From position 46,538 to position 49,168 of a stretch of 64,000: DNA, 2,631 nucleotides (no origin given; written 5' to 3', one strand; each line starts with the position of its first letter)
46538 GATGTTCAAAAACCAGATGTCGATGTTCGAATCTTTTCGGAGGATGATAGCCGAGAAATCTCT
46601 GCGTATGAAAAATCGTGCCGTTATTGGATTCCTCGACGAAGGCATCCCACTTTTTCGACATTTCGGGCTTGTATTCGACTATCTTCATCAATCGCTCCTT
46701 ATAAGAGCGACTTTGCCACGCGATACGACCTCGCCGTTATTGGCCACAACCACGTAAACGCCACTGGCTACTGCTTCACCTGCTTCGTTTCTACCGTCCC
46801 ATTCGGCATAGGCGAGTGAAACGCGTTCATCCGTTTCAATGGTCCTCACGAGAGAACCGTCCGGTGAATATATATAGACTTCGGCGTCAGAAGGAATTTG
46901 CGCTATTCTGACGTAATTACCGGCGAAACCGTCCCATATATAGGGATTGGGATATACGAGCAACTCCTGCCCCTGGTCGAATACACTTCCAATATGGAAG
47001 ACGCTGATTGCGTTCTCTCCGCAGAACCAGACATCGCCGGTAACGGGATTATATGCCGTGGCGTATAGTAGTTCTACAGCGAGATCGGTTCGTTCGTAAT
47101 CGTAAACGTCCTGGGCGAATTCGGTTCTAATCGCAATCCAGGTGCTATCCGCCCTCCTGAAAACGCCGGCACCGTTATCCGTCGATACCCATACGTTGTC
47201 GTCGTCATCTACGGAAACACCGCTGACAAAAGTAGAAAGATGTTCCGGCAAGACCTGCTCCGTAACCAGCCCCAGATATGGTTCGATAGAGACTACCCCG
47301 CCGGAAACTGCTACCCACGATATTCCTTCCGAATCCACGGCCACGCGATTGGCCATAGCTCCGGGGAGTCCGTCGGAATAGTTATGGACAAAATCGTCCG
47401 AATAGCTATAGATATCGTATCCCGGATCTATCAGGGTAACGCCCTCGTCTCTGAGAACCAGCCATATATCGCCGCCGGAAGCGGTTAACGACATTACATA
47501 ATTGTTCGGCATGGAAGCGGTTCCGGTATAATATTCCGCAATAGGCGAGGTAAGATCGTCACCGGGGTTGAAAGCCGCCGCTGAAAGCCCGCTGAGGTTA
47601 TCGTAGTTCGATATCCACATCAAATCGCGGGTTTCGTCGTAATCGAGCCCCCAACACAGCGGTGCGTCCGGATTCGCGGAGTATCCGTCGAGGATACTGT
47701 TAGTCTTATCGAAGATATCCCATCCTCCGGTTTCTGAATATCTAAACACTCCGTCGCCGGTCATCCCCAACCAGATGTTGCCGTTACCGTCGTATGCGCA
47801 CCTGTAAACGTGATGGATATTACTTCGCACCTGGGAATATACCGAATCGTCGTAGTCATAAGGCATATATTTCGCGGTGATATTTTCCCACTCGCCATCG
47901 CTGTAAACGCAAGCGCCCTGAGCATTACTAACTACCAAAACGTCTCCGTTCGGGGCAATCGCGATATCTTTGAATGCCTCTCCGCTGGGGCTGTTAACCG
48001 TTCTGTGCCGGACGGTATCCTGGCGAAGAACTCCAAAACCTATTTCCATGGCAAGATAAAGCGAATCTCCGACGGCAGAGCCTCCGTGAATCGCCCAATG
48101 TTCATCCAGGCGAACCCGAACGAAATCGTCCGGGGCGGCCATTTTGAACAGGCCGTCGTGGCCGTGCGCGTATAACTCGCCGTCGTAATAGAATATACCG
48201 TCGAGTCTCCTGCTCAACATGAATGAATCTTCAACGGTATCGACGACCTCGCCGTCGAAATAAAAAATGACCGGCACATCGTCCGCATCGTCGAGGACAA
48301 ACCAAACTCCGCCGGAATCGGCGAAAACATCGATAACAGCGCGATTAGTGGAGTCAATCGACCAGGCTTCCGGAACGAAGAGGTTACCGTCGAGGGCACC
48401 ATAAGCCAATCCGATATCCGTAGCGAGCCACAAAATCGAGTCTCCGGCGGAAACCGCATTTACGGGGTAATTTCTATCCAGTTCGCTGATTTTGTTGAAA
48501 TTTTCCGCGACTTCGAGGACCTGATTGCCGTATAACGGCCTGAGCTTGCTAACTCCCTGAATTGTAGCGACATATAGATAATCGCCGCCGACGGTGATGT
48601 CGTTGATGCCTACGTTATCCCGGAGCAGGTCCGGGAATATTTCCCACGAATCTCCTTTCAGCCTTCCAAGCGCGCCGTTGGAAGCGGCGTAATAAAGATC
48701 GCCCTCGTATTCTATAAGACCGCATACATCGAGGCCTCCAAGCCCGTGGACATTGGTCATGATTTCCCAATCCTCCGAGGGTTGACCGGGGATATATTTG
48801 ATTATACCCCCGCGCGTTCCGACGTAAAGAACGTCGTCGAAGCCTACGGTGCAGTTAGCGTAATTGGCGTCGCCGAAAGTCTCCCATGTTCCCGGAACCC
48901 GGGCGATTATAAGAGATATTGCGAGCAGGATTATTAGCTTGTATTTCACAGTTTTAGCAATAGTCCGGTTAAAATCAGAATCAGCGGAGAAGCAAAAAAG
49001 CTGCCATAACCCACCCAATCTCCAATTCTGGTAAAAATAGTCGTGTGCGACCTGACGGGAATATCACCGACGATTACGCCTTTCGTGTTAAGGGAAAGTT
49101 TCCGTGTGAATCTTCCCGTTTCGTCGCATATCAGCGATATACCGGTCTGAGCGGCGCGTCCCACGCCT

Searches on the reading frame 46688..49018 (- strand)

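Call 64: search_protein_families(library=pfam, proteins=[window:46688-49018:-], max_evalue=0.0001)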
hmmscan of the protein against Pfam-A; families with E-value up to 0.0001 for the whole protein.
window:46688-49018:- (776 aa): 1 family
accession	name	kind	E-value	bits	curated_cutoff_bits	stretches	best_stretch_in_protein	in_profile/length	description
PF13860.13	FlgD_ig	-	3.8e-05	24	27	1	711-760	24-74/79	FlgD Ig-like domain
